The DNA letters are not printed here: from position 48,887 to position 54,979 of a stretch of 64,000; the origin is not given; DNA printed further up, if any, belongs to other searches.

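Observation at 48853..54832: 1931-aa sequon-saturated LamG-domain surface protein, co-transcribed with a Tfx-like HTH regulator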

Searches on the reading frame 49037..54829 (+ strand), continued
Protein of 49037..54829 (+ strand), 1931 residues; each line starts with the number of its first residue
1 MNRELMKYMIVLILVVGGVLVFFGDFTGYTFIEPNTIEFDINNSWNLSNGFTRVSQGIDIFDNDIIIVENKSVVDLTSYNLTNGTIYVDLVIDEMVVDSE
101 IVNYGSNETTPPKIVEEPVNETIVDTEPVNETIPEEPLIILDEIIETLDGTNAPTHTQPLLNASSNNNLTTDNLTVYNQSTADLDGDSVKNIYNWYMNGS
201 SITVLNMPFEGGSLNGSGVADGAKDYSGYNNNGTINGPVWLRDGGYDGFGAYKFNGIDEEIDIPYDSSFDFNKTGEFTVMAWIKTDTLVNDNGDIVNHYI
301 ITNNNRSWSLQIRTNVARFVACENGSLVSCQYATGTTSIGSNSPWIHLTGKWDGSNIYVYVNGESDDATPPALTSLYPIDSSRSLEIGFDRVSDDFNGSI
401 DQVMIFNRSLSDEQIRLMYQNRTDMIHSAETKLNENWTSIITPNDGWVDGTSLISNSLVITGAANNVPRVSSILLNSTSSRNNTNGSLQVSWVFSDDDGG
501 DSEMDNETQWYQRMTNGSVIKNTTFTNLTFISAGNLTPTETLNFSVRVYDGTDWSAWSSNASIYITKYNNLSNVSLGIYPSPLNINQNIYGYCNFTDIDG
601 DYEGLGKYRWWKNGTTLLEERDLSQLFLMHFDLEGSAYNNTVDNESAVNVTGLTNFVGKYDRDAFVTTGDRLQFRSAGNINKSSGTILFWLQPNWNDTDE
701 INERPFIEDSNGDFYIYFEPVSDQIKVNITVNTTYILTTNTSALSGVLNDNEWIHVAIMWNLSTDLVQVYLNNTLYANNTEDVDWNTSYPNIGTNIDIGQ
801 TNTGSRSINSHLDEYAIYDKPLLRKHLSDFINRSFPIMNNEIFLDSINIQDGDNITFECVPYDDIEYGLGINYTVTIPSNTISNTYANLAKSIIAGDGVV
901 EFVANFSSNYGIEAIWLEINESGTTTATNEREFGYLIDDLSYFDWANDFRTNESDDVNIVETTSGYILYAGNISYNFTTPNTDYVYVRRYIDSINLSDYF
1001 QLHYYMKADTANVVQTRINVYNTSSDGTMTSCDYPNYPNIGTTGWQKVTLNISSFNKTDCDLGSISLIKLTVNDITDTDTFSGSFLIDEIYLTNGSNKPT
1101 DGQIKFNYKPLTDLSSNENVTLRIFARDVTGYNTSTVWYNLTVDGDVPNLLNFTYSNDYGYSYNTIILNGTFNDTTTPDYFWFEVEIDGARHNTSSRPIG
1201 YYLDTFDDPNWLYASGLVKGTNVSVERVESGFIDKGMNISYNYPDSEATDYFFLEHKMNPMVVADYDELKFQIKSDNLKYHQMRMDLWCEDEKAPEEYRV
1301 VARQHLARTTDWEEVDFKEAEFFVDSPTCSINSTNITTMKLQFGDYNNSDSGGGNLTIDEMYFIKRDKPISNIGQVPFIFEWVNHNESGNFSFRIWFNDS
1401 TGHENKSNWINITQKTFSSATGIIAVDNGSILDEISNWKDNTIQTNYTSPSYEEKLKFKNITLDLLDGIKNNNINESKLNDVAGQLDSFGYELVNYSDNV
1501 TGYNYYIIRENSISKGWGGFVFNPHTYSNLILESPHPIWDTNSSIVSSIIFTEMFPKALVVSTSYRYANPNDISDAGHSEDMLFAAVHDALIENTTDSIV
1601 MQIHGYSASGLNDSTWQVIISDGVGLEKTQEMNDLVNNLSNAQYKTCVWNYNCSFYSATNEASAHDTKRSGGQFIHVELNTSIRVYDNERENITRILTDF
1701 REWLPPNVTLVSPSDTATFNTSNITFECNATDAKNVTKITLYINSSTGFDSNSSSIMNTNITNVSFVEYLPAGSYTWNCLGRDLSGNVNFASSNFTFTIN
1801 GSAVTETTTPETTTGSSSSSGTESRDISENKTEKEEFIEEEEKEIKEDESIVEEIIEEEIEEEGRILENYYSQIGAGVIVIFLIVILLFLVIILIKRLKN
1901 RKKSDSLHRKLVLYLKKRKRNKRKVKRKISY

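Call 80: find_encoding_contigs(protein=P0009, flank=2500, max_places=1)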
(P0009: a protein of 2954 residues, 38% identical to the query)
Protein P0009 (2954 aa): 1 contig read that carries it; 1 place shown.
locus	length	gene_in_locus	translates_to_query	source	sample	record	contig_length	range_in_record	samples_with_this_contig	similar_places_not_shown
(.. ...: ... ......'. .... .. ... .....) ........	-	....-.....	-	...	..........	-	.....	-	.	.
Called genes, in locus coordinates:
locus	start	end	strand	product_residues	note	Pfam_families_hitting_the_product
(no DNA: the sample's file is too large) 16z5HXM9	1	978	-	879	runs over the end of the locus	PF14890:Intein_splicing, PF14528:LAGLIDADG_3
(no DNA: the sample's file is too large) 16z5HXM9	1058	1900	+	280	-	PF01435:Peptidase_M48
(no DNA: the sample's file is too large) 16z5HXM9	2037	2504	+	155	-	PF13936:HTH_38 (faint), PF08281:Sigma70_r4_2 (faint)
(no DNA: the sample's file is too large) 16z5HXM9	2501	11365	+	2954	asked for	PF13385:Laminin_G_3, PF13385:Laminin_G_3, PF05048:NosD, PF13385:Laminin_G_3, PF02210:Laminin_G_2 (weak), PF13229:Beta_helix, PF05048:NosD, PF13385:Laminin_G_3, +2 more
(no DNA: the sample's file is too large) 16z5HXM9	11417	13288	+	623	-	-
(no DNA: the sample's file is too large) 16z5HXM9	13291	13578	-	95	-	PF21473:OB_Ssb-like (weak)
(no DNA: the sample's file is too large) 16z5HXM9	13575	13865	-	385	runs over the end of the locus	PF12775:AAA_7 (weak), PF00004:AAA, PF00910:RNA_helicase (faint), PF07728:AAA_5 (faint), PF21960:RCF1-5-like_lid (weak)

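Call 85: search_protein_families(library=pfam, proteins=[L078:2218-2511:+], max_evalue=10)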
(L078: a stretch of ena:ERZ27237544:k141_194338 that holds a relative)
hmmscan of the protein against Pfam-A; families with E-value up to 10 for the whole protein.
L078:2218-2511:+ (98 aa): 3 families
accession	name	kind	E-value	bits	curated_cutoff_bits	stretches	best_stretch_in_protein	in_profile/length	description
PF13936.12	HTH_38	-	0.0033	17.6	27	1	63-81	19-37/44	Helix-turn-helix domain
PF11242.13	DUF2774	-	0.0093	16.6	29.2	1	55-91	4-43/63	Protein of unknown function (DUF2774)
PF08281.18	Sigma70_r4_2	-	0.021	14.9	25.7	1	57-91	19-53/54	Sigma-70, region 4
